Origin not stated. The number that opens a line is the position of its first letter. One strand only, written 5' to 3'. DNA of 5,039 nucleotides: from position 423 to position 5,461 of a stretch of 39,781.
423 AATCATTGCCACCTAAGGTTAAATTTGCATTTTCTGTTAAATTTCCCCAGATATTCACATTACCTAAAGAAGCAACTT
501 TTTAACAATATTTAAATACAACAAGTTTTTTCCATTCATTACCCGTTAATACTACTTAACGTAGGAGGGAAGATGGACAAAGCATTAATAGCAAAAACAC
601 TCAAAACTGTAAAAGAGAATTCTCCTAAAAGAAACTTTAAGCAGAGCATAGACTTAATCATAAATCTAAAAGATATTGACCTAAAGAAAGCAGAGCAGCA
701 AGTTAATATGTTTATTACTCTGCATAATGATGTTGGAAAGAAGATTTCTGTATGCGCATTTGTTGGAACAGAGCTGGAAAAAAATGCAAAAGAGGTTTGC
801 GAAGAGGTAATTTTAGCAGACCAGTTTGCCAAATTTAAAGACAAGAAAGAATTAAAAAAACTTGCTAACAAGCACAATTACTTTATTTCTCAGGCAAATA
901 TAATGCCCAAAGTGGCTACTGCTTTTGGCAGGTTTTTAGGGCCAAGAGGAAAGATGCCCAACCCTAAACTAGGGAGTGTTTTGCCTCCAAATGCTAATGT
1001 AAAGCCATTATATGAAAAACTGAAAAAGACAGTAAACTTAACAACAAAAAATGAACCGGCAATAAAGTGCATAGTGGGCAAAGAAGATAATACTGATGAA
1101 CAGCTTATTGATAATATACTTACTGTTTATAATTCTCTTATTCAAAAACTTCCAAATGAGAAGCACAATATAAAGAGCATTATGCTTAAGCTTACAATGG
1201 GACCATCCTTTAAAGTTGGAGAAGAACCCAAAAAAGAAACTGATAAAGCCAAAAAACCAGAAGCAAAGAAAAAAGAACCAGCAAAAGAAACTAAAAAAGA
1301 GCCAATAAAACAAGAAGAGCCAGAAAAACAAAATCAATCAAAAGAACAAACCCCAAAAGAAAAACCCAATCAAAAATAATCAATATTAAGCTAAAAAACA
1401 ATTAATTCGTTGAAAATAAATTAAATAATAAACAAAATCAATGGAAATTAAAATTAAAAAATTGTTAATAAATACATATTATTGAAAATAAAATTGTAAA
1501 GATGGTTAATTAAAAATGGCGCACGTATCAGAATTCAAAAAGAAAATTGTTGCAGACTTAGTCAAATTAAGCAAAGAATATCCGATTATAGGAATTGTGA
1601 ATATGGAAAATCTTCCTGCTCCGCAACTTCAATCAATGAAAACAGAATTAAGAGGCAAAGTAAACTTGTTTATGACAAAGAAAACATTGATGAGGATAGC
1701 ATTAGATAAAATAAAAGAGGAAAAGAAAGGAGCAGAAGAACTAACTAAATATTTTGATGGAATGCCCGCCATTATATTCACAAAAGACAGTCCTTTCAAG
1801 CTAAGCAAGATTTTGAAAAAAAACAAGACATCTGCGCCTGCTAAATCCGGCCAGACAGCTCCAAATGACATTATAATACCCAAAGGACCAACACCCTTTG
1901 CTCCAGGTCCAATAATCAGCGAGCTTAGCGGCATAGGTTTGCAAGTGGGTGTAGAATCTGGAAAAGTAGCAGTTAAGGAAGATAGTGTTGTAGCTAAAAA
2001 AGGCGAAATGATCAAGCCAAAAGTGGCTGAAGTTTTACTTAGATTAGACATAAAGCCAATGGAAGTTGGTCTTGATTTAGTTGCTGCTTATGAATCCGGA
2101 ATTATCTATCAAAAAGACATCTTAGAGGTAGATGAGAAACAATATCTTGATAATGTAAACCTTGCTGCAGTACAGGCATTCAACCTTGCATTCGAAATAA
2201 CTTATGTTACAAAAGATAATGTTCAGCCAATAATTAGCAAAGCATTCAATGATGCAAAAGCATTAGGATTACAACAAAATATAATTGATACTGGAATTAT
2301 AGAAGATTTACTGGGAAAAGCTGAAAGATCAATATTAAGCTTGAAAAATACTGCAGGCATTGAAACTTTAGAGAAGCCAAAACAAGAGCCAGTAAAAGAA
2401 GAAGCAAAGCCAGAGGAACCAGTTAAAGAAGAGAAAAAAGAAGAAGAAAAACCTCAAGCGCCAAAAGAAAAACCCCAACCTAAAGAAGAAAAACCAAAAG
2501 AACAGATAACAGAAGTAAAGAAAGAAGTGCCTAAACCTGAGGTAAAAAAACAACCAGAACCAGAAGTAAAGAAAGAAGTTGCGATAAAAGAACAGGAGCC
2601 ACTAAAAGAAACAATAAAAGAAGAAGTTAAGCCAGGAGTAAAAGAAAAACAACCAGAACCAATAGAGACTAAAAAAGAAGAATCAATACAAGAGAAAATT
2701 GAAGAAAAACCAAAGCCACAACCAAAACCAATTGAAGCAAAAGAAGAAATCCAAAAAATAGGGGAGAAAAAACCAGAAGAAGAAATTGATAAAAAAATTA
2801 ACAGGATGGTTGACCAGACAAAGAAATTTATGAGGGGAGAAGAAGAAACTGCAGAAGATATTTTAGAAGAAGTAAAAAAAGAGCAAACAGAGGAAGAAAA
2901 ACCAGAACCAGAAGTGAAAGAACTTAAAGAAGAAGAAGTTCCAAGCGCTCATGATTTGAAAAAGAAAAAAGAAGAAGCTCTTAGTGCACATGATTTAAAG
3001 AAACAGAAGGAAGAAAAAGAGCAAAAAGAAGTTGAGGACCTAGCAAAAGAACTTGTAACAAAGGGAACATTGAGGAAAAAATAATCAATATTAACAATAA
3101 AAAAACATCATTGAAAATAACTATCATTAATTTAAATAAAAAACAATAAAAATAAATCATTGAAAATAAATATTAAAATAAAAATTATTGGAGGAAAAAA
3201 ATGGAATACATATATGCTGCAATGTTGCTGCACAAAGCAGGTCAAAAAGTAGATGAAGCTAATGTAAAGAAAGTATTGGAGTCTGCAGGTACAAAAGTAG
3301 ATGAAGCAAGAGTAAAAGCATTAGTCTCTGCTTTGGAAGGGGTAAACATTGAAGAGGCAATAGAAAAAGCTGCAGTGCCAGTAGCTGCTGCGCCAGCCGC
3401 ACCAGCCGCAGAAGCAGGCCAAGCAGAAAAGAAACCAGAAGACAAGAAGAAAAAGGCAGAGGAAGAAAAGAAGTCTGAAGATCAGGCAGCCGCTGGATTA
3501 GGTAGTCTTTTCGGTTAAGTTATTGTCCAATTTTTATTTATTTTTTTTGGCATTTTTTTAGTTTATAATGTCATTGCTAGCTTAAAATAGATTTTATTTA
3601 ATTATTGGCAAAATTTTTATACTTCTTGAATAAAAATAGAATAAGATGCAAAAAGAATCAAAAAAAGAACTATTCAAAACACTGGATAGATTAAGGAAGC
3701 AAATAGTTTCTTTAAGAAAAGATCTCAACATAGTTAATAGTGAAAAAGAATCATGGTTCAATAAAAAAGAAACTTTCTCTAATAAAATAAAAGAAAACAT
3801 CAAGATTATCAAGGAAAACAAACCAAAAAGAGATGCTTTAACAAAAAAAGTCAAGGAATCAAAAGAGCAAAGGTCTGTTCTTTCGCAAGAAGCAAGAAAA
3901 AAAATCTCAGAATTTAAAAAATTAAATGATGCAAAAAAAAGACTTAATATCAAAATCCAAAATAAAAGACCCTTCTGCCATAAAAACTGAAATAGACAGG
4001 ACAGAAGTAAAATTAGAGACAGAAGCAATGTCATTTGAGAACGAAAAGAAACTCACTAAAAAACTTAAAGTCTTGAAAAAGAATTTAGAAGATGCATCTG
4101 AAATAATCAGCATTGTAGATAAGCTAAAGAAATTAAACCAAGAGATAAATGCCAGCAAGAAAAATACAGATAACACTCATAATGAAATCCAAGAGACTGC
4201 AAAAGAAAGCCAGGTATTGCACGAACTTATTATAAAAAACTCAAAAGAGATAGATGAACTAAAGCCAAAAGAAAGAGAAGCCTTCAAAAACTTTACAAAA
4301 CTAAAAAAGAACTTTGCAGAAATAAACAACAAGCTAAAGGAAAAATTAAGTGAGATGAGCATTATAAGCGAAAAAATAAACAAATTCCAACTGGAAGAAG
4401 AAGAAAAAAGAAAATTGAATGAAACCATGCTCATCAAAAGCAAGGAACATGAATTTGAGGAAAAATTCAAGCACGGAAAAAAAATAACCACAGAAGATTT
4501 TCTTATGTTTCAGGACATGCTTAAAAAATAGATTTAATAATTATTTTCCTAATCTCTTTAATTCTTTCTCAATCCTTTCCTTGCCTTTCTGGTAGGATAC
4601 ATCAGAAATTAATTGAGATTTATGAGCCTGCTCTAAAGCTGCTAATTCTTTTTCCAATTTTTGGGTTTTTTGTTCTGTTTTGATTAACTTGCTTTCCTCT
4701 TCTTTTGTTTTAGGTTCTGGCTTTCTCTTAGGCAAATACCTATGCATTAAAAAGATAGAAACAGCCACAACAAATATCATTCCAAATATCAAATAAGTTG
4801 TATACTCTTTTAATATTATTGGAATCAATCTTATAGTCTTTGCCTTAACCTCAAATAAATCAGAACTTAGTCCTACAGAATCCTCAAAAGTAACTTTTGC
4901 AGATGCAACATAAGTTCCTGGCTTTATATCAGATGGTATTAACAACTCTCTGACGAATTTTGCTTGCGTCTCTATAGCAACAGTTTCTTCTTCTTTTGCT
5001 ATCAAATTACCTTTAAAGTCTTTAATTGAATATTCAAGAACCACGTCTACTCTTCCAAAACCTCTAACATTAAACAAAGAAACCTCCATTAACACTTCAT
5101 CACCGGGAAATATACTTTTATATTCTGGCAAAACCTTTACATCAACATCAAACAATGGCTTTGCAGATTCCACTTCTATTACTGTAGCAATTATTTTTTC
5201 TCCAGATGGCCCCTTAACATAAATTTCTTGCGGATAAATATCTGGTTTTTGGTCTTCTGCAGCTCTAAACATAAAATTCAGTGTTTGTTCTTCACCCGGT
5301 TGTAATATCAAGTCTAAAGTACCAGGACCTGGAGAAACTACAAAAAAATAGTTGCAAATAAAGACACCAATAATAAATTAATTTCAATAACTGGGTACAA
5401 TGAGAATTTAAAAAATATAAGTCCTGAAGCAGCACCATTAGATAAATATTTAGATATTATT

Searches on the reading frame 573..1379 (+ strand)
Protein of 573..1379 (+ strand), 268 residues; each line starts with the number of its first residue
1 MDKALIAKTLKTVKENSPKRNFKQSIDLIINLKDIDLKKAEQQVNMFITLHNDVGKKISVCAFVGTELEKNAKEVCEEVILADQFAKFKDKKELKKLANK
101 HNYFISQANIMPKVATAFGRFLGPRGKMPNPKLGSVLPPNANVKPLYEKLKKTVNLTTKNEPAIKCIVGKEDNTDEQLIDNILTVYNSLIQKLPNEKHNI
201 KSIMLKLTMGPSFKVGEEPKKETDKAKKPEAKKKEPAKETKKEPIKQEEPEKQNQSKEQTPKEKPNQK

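Call 14: search_protein_families(library=pfam, proteins=[window:573-1379:+])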
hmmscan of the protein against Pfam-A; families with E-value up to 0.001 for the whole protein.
window:573-1379:+ (268 aa): 1 family
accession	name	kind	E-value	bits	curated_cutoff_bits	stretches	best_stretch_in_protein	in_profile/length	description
PF00687.26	Ribosomal_L1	-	4.2e-44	150.9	32.2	1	14-211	2-198/198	Ribosomal protein L1p/L10e family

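Call 21: find_encoding_contigs(protein=window:573-1379:+, flank=10000, max_places=3)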
Protein window:573-1379:+ (268 aa): 18 contigs read that carry it; 3 places shown.
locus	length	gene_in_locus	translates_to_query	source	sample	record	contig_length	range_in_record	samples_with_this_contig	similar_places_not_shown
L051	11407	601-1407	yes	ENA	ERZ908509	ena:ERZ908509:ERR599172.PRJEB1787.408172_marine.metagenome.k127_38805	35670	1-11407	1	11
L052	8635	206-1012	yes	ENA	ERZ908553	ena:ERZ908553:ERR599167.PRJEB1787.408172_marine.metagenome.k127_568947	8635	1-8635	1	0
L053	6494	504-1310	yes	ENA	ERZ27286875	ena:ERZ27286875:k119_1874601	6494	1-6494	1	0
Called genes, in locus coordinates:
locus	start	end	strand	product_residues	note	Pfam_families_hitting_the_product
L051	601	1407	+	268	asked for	PF00687:Ribosomal_L1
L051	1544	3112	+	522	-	PF00466:Ribosomal_L10, PF17777:RL10P_insert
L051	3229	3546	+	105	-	-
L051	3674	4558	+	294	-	-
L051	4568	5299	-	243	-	-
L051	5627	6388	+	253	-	-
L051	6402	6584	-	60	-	PF01599:Ribosomal_S27, PF13240:Zn_Ribbon_1 (faint)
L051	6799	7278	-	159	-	PF01282:Ribosomal_S24e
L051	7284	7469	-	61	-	PF06093:Spt4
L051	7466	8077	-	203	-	PF03876:SHS2_Rpb7-N, PF00575:S1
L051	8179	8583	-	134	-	PF18477:PIN_9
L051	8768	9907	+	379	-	PF13847:Methyltransf_31 (faint), PF02926:THUMP, PF01170:UPF0020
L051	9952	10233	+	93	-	-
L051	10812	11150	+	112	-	PF01849:NAC, PF19026:UBA_HYPK (weak)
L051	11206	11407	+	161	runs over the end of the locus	-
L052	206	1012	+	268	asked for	PF00687:Ribosomal_L1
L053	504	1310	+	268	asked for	PF00687:Ribosomal_L1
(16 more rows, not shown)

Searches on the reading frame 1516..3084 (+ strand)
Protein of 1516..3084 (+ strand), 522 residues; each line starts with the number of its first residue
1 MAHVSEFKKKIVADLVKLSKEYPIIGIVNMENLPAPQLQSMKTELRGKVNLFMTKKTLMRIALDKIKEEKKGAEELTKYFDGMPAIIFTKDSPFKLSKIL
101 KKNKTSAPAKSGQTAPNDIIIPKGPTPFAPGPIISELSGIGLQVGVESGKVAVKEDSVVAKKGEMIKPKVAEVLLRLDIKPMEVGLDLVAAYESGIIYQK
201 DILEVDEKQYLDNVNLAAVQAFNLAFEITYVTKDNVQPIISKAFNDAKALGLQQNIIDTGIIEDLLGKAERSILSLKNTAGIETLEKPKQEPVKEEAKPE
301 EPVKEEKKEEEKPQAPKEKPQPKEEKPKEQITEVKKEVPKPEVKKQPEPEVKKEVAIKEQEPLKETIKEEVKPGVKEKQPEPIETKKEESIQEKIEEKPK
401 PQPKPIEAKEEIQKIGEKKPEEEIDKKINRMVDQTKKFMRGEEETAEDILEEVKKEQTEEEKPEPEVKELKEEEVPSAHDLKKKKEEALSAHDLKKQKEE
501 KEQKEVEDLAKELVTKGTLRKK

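Call 14: search_protein_families(library=pfam, proteins=[window:1516-3084:+])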
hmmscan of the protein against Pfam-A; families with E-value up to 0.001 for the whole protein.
window:1516-3084:+ (522 aa): 2 families
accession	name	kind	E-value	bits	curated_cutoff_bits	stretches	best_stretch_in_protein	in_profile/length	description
PF00466.25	Ribosomal_L10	-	4.5e-23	81.6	22.8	1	5-103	3-98/100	Ribosomal protein L10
PF17777.6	RL10P_insert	-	1.7e-15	57.1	29.1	1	109-179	1-71/71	Insertion domain in 60S ribosomal protein L10P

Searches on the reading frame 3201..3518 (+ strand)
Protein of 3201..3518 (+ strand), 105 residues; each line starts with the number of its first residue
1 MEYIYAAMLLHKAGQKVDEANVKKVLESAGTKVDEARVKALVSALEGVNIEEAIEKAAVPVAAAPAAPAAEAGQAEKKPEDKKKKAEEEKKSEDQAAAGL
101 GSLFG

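Call 14: search_protein_families(library=pfam, proteins=[window:3201-3518:+])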
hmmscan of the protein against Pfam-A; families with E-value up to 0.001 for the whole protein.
window:3201-3518:+ (105 aa): 1 family
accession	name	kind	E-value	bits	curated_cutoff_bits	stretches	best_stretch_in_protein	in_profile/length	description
PF00428.24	Ribosomal_60s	-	5.7e-18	65.7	28.1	1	17-104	2-88/88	60s Acidic ribosomal protein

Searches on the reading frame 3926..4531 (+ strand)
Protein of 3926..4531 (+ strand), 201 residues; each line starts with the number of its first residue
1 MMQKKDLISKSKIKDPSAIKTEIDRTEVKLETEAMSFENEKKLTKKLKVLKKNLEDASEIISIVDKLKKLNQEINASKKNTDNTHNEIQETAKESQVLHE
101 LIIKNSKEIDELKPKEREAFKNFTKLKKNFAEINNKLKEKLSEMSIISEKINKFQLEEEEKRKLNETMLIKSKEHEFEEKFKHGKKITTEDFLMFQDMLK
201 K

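Call 14: search_protein_families(library=pfam, proteins=[window:3926-4531:+])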
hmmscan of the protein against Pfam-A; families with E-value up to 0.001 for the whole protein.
window:3926-4531:+ (201 aa): 1 family
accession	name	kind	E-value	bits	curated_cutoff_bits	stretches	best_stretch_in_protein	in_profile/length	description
PF23435.1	DUF7121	-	9.3e-07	29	29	1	12-196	122-302/307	Family of unknown function (DUF7121)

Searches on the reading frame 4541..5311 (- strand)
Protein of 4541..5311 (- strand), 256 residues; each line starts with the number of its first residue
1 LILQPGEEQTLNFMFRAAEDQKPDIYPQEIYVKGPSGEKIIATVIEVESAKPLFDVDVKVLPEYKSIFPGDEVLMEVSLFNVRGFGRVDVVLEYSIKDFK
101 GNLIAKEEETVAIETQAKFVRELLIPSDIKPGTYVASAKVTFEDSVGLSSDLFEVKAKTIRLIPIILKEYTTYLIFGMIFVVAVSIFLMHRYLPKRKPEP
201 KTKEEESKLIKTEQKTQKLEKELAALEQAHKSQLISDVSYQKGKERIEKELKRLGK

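Call 14: search_protein_families(library=pfam, proteins=[window:4541-5311:-])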
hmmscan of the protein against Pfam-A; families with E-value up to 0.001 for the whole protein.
window:4541-5311:- (256 aa): 0 families

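Call 49: search_protein_families(library=ncbifam, proteins=[window:4541-5311:-])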
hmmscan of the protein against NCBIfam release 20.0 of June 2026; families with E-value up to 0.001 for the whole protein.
window:4541-5311:- (256 aa): 1 family
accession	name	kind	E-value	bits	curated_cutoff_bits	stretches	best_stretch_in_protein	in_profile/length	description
TIGR04561.1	membra_charge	hypoth_equivalog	0.00038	20.6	30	1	173-232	18-80/82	TIGR04561 family membrane protein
